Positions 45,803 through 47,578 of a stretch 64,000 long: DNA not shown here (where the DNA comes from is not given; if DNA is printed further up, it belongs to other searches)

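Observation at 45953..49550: OmcS-like hexahaem cytochrome with NHL-propeller and TPR companions: a candidate cytochrome nanowire locus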

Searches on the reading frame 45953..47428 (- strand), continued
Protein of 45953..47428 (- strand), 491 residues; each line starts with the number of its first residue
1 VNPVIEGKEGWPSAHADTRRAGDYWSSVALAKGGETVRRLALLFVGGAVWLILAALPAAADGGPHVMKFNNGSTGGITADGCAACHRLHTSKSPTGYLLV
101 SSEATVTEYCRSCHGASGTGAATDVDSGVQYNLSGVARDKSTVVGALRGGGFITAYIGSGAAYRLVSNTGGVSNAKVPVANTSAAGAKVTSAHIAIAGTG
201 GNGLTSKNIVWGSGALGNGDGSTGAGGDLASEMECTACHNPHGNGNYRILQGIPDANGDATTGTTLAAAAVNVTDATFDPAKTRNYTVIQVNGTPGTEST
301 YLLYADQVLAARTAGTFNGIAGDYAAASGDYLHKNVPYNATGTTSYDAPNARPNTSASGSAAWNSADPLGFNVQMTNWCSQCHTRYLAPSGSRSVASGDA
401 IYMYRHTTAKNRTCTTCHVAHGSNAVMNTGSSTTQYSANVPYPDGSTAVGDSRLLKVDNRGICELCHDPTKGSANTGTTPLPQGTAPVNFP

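Call 68: find_homologous_proteins(query=L068:8001-9287:+, max_evalue=0.001)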
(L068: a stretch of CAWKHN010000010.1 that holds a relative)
Query L068:8001-9287:+ (429 aa): 2307 proteins with E <= 0.001 among 8000 candidates; the best 120 are listed.
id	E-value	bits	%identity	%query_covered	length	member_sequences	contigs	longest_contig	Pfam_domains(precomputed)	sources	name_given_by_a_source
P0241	3.7e-287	970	100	100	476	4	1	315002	PF09699.16,PF14537.12,PF14522.12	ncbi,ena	-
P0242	3.2e-208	710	59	99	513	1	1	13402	PF09699.16,PF14537.12,PF14522.12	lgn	-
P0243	1.1e-207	708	77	71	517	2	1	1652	PF09699.16,PF14537.12,PF14522.12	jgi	-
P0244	1.6e-207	708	76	99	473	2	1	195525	PF09699.16,PF14537.12,PF14522.12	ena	-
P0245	2.2e-205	701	76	99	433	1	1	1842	PF09699.16,PF14537.12,PF14522.12,PF22113.2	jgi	jgi:predicted CXXCH cytochrome family protein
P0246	1.1e-196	672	74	99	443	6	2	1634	PF09699.16,PF14537.12,PF14522.12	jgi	jgi:predicted CXXCH cytochrome family protein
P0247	1.8e-191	655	75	71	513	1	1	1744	PF09699.16,PF14537.12,PF14522.12,PF22113.2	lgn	-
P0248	2.5e-191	654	70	100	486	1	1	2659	PF09699.16,PF14537.12,PF14522.12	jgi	jgi:predicted CXXCH cytochrome family protein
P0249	2.4e-190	651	72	99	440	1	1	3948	PF09699.16,PF14537.12,PF14522.12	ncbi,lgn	-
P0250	1.2e-189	649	71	99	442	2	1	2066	PF09699.16,PF14537.12,PF14522.12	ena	-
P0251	7.7e-189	646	71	99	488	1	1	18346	PF09699.16,PF14537.12,PF14522.12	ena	-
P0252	6.9e-186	636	70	99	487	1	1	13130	PF09699.16,PF14537.12,PF14522.12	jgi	jgi:predicted CXXCH cytochrome family protein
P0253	3.6e-185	634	69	99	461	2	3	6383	PF09699.16,PF14537.12,PF14522.12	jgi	jgi:predicted CXXCH cytochrome family protein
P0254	1.7e-183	629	70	99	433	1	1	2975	PF09699.16,PF14537.12,PF14522.12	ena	-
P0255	2.9e-183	628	75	92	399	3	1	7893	PF09699.16,PF14537.12,PF14522.12,PF22113.2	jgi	jgi:predicted CXXCH cytochrome family protein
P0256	8.2e-181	620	68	99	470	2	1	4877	PF09699.16,PF14537.12,PF14522.12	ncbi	-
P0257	1.9e-179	615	68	99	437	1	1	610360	PF09699.16,PF14537.12,PF14522.12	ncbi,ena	-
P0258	3.5e-179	614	72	70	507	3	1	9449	PF09699.16,PF14537.12,PF14522.12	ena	-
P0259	7.8e-178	610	68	99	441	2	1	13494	PF09699.16,PF14537.12,PF14522.12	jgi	jgi:predicted CXXCH cytochrome family protein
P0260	5.1e-176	604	61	99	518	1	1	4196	PF09699.16,PF14537.12,PF14522.12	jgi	jgi:predicted CXXCH cytochrome family protein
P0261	5.8e-175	600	63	99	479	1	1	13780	PF09699.16,PF14537.12,PF14522.12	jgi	jgi:predicted CXXCH cytochrome family protein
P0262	7.6e-172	590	65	99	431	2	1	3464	PF09699.16,PF14537.12,PF14522.12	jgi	-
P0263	1.3e-171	589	70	92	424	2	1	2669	PF09699.16,PF14537.12,PF14522.12,PF22113.2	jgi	jgi:predicted CXXCH cytochrome family protein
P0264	4.3e-171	588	66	99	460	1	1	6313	PF09699.16,PF14537.12,PF14522.12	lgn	-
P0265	4.7e-171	588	66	100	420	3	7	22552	PF09699.16,PF14537.12,PF14522.12,PF22113.2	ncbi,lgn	-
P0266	7.7e-171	587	64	78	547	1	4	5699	PF09699.16,PF14537.12,PF14522.12,PF22113.2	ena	-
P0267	3.0e-170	585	70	70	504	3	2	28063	PF09699.16,PF14537.12,PF14522.12,PF22113.2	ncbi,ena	-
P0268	3.3e-168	578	68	68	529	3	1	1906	PF09699.16,PF14537.12,PF14522.12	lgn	-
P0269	7.3e-165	567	61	100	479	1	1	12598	PF09699.16,PF14537.12,PF14522.12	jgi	jgi:predicted CXXCH cytochrome family protein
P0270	4.0e-164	565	67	93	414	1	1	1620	PF09699.16,PF14537.12,PF14522.12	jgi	jgi:predicted CXXCH cytochrome family protein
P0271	1.7e-161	556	61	96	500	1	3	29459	PF09699.16,PF14537.12,PF14522.12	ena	-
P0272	1.4e-160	553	59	99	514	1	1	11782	PF09699.16,PF14537.12,PF14522.12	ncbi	-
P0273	2.3e-155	536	59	99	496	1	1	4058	PF09699.16,PF14537.12,PF14522.12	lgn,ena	-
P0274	1.4e-154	533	62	71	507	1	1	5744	PF09699.16,PF14537.12,PF14522.12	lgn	-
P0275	1.9e-154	533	60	99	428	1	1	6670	PF09699.16,PF14537.12,PF14522.12,PF22113.2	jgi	jgi:predicted CXXCH cytochrome family protein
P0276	2.3e-151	523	58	100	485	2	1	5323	PF09699.16,PF14537.12,PF14522.12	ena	-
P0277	1.3e-150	520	58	99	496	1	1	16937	PF09699.16,PF14537.12,PF14522.12,PF22113.2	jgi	jgi:predicted CXXCH cytochrome family protein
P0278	4.6e-150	518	56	100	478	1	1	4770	PF09699.16,PF14537.12,PF14522.12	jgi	jgi:predicted CXXCH cytochrome family protein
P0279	1.1e-149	517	60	99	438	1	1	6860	PF09699.16,PF14537.12,PF14522.12,PF22113.2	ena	-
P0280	4.8e-148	512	57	99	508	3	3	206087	PF09699.16,PF14537.12,PF14522.12,PF22113.2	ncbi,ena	-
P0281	9.4e-146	504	56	99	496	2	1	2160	PF09699.16,PF14537.12,PF14522.12,PF22113.2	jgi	-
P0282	3.2e-145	502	57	96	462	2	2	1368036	PF09699.16,PF14537.12,PF14522.12,PF22113.2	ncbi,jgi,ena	jgi:predicted CXXCH cytochrome family protein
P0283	3.9e-145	502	57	99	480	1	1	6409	PF09699.16,PF14537.12,PF14522.12,PF22113.2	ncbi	-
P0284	4.6e-135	469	55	100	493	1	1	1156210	PF09699.16,PF14537.12,PF14522.12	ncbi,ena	-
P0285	1.7e-133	464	55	99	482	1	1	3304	PF09699.16,PF14537.12,PF14522.12,PF22113.2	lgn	-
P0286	2.3e-133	463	54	100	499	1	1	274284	PF09699.16,PF14537.12,PF14522.12,PF22113.2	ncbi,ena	-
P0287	8.0e-132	458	55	99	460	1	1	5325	PF09699.16,PF14537.12,PF14522.12,PF22113.2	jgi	jgi:predicted CXXCH cytochrome family protein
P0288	1.5e-130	454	69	74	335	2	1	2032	PF09699.16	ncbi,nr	ncbi:MAG TPA: cytochrome c3 family protein, partial [Mycobacterium sp.]|nr:cytochrome c3 family prot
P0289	1.3e-125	438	75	64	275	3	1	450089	PF09699.16,PF14537.12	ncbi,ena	-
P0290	1.6e-121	424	58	66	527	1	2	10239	PF09699.16,PF14537.12,PF14522.12,PF22113.2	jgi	jgi:predicted CXXCH cytochrome family protein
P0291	2.4e-121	424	51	100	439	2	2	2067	PF09699.16,PF14537.12,PF14522.12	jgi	jgi:predicted CXXCH cytochrome family protein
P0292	1.1e-118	415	50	100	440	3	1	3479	PF09699.16,PF14537.12,PF14522.12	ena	-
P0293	1.0e-117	412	55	98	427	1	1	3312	PF09699.16,PF14537.12,PF13442.12,PF14522.12,PF22113.2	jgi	jgi:predicted CXXCH cytochrome family protein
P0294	7.7e-117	409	54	71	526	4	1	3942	PF09699.16,PF14537.12,PF14522.12,PF22113.2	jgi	jgi:predicted CXXCH cytochrome family protein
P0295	3.8e-116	407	57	61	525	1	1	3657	PF09699.16,PF14537.12,PF14522.12,PF22113.2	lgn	-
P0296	7.8e-116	406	55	97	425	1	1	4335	PF09699.16,PF14537.12,PF22113.2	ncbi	-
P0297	1.0e-115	405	52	100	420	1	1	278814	PF09699.16,PF14537.12,PF14522.12,PF22113.2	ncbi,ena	-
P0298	2.2e-115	404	48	51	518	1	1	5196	PF09699.16,PF14537.12,PF14522.12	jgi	jgi:predicted CXXCH cytochrome family protein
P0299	6.5e-115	403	56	66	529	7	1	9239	PF09699.16,PF14537.12,PF14522.12,PF22113.2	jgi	jgi:predicted CXXCH cytochrome family protein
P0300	2.0e-114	401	55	67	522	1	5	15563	PF09699.16,PF14537.12,PF14522.12,PF22113.2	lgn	-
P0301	4.4e-114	400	57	67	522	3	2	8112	PF09699.16,PF14537.12,PF14522.12,PF22113.2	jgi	jgi:predicted CXXCH cytochrome family protein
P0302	3.8e-113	397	55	68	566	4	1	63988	PF09699.16,PF14537.12,PF14522.12,PF22113.2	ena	-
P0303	1.2e-112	395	52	69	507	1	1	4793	PF09699.16,PF14537.12,PF14522.12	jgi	jgi:predicted CXXCH cytochrome family protein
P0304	2.6e-112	394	51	69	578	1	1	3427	PF09699.16,PF14537.12,PF14522.12,PF22113.2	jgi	jgi:predicted CXXCH cytochrome family protein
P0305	5.6e-112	393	54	68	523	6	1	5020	PF09699.16,PF14537.12,PF14522.12,PF22113.2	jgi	jgi:predicted CXXCH cytochrome family protein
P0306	5.1e-111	390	53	68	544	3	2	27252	PF09699.16,PF14537.12,PF14522.12,PF22113.2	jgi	jgi:predicted CXXCH cytochrome family protein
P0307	2.0e-110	388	50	95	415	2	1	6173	PF09699.16,PF14537.12,PF14522.12,PF22113.2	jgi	jgi:predicted CXXCH cytochrome family protein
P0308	2.3e-110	388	53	94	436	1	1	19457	PF09699.16,PF14537.12,PF14522.12,PF22113.2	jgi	jgi:predicted CXXCH cytochrome family protein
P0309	2.4e-110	388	53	94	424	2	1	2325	PF09699.16,PF14537.12,PF14522.12,PF22113.2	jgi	jgi:predicted CXXCH cytochrome family protein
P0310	2.3e-109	384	51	69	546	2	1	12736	PF09699.16,PF14537.12,PF14522.12,PF22113.2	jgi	jgi:predicted CXXCH cytochrome family protein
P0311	6.1e-109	383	54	67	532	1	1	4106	PF09699.16,PF14537.12,PF14522.12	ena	-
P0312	6.1e-109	383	53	95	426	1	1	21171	PF09699.16,PF14537.12,PF22113.2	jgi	jgi:predicted CXXCH cytochrome family protein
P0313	9.9e-109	382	62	66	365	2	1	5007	PF09699.16,PF14537.12,PF22113.2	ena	-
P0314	1.2e-108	382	53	95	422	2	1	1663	PF09699.16,PF14537.12,PF14522.12,PF22113.2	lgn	-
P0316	1.6e-107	378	53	99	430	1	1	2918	PF09699.16,PF14537.12,PF14522.12,PF22113.2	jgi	jgi:predicted CXXCH cytochrome family protein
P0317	1.8e-107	378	50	95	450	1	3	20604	PF09699.16,PF14537.12,PF14522.12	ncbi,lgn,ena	-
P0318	4.4e-107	377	51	69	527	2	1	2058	PF09699.16,PF14537.12,PF14522.12,PF22113.2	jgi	jgi:predicted CXXCH cytochrome family protein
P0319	1.6e-106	375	49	95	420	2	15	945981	PF09699.16,PF14537.12,PF14522.12,PF22113.2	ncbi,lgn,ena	-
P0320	3.8e-106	374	53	94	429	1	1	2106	PF09699.16,PF14537.12,PF14522.12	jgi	-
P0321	6.0e-106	373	51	69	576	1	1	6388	PF09699.16,PF14537.12,PF14522.12,PF22113.2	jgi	jgi:predicted CXXCH cytochrome family protein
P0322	6.5e-105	370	49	99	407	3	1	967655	PF09699.16,PF14537.12,PF14522.12,PF22113.2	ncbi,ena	-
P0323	8.4e-105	369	49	94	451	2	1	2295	PF09699.16,PF14537.12,PF14522.12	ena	-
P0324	1.7e-104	368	67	57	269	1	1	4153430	PF09699.16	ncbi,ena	-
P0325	7.6e-104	366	52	94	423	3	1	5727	PF09699.16,PF14537.12,PF14522.12,PF22113.2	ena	-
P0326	1.1e-103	366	50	99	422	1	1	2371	PF09699.16,PF14537.12,PF14522.12,PF22113.2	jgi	jgi:predicted CXXCH cytochrome family protein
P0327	1.1e-103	366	48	94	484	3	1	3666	PF09699.16,PF14537.12,PF14522.12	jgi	jgi:predicted CXXCH cytochrome family protein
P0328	2.5e-103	364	50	96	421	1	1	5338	PF09699.16,PF14537.12,PF14522.12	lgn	-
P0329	6.1e-103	363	50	69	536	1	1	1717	PF09699.16,PF14537.12,PF14522.12,PF22113.2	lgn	-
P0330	1.8e-102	362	50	67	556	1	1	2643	PF09699.16,PF14537.12,PF14522.12,PF22113.2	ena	-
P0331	1.1e-101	359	47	49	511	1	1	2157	PF09699.16,PF14537.12,PF14522.12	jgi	jgi:predicted CXXCH cytochrome family protein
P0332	3.1e-101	358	49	69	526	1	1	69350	PF09699.16,PF14537.12,PF14522.12,PF22113.2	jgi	jgi:predicted CXXCH cytochrome family protein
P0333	4.9e-101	357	48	99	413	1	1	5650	PF09699.16,PF14537.12,PF14522.12,PF22113.2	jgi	jgi:predicted CXXCH cytochrome family protein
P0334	8.5e-101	356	48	64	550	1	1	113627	PF09699.16,PF14537.12,PF14522.12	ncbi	ncbi:MAG: cytochrome c3 family protein [Chloroflexota bacterium]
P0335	8.9e-101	356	52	68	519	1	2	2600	PF09699.16,PF14537.12,PF14522.12,PF22113.2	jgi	jgi:predicted CXXCH cytochrome family protein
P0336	1.2e-100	356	50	98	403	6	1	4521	PF09699.16,PF14537.12,PF14522.12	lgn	-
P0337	1.3e-100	355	50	68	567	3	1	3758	PF09699.16,PF14537.12,PF14522.12,PF22113.2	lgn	-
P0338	4.6e-100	354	51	59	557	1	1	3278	PF09699.16,PF14537.12,PF14522.12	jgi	jgi:predicted CXXCH cytochrome family protein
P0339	6.1e-100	353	51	69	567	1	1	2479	PF09699.16,PF14537.12,PF14522.12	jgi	jgi:predicted CXXCH cytochrome family protein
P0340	6.5e-100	353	53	50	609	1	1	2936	PF09699.16,PF14537.12,PF14522.12,PF22113.2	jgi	jgi:predicted CXXCH cytochrome family protein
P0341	8.0e-99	350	47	64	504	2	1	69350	PF09699.16,PF14537.12,PF14522.12,PF22113.2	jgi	jgi:predicted CXXCH cytochrome family protein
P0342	1.0e-98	349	49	67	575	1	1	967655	PF09699.16,PF14537.12,PF14522.12,PF22113.2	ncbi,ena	-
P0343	6.2e-98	347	50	95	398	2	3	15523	PF09699.16,PF14537.12,PF14522.12,PF22113.2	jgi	jgi:predicted CXXCH cytochrome family protein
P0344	7.4e-98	346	50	50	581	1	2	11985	PF09699.16,PF14537.12,PF14522.12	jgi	jgi:predicted CXXCH cytochrome family protein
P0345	8.0e-98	346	47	99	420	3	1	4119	PF09699.16,PF14537.12,PF14522.12,PF22113.2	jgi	jgi:predicted CXXCH cytochrome family protein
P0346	1.2e-97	346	52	95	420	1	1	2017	PF09699.16,PF14537.12,PF14522.12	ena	-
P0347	3.6e-97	344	50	65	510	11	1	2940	PF09699.16,PF14537.12,PF14522.12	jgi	-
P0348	6.1e-97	343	49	64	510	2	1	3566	PF09699.16,PF14537.12,PF14522.12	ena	-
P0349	7.5e-97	343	47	60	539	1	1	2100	PF09699.16,PF14537.12,PF14522.12,PF22113.2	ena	-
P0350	1.0e-96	343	50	68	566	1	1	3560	PF09699.16,PF14537.12,PF14522.12,PF22113.2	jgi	-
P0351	1.9e-96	342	49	67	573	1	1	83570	PF09699.16,PF14537.12,PF14522.12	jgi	jgi:predicted CXXCH cytochrome family protein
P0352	3.0e-96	341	49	68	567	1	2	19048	PF09699.16,PF14537.12,PF14522.12,PF22113.2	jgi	jgi:predicted CXXCH cytochrome family protein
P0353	5.7e-96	340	50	66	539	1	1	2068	PF09699.16,PF14537.12,PF14522.12,PF22113.2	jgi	jgi:predicted CXXCH cytochrome family protein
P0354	1.2e-95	339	47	67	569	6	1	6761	PF09699.16,PF14537.12,PF14522.12,PF22113.2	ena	-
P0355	8.9e-93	330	48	50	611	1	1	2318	PF09699.16,PF14537.12,PF14522.12,PF22113.2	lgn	-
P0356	6.3e-92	327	51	62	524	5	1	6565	PF09699.16,PF14537.12,PF14522.12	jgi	jgi:predicted CXXCH cytochrome family protein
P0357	1.0e-90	323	46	62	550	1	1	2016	PF09699.16,PF14537.12,PF14522.12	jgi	jgi:predicted CXXCH cytochrome family protein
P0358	1.9e-90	322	57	29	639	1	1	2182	PF09699.16,PF14537.12,PF14522.12,PF22113.2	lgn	-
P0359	4.0e-90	321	45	48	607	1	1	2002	PF09699.16,PF14537.12,PF14522.12,PF22113.2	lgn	-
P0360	1.2e-89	319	47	94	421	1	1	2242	PF09699.16,PF14537.12,PF14522.12,PF22113.2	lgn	-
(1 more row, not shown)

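Call 75: search_protein_representatives(alignment_id=A1)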
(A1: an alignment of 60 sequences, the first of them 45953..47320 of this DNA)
Query: 60 sequences, 417 profile positions. Proteins with E-value up to 0.001 (for the whole library): 1967; up to 1e-10: 1039; up to 1e-30: 411. The best 150 are listed.
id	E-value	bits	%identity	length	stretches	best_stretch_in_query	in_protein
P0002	1.4e-177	607.3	-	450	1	1-414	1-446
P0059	5.5e-160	549.4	-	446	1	1-404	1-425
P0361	4.2e-158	543.2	-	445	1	12-417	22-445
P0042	1.8e-157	541.1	-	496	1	1-407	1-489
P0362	8.9e-152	522.3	-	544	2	1-241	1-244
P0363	7.6e-151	519.2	-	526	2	1-228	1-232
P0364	1.8e-149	514.7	-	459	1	2-417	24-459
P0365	3.8e-148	510.3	-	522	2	1-284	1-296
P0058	3.1e-147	507.3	-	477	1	1-417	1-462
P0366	8.8e-143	492.7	-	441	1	1-414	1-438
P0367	3.0e-141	487.6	-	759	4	1-218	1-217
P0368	1.4e-139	482.1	-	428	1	1-417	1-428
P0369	1.1e-138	479.1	-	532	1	3-417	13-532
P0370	1.3e-138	478.9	-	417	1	1-417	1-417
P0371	7.1e-138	476.5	-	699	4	8-245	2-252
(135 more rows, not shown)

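Call 77: predict_structure(alignment_id=A3)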
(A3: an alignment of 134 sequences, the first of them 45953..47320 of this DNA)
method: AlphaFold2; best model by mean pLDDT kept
length: 455 residues; sequences in the alignment: 134
mean_pLDDT: 78.4   pTM: 0.81
mean pLDDT of the five models: 78.4, 72.2, 71.8, 71.1, 68.9
residues with pLDDT >= 90: 104; 70-90: 235; 50-70: 79; < 50: 37
segments of 3 or more residues with pLDDT < 50: 23-38, 40-44, 56-58, 209-211, 322-327
pLDDT, mean of each block of 10 residues (from residue 1): 88 83 43 45 51 54 66 87 88 90 93 89 91 90 91 86 82 87 78 85 66 76 61 83 87 87 91 97 93 89 73 68 51 84 89 73 85 81 75 57 75 66 79 82 91 86
secondary structure, 60 per line:
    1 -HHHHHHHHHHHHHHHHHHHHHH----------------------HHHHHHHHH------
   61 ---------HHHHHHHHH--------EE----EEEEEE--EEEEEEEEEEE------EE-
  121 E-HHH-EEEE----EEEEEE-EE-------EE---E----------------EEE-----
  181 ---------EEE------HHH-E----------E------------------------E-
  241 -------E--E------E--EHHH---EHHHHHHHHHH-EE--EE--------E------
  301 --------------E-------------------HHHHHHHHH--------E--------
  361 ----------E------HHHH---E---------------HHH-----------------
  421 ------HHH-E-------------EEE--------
elements in order: H2-23 H46-54 H70-78 E93-98 E101-111 E127-130 E135-140 E173-175 E190-192 H269-278 H335-343 H378-381 E445-447

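Call 79: fold_search(model_id=the predicted structure, library=pdb)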
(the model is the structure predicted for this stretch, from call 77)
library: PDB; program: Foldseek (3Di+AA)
matches with E <= 10: 1; with E <= 0.001: 0
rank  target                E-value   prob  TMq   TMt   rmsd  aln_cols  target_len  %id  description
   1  8rqz_C                9.3e+00  0.00  0.04  0.02  13.1        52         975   12  Crystal structure of Molybdenum bispyranopterin guanine dinucleotide formate dehydrogenases ForCE1 from Bacillus subti (released 2025-08-06)
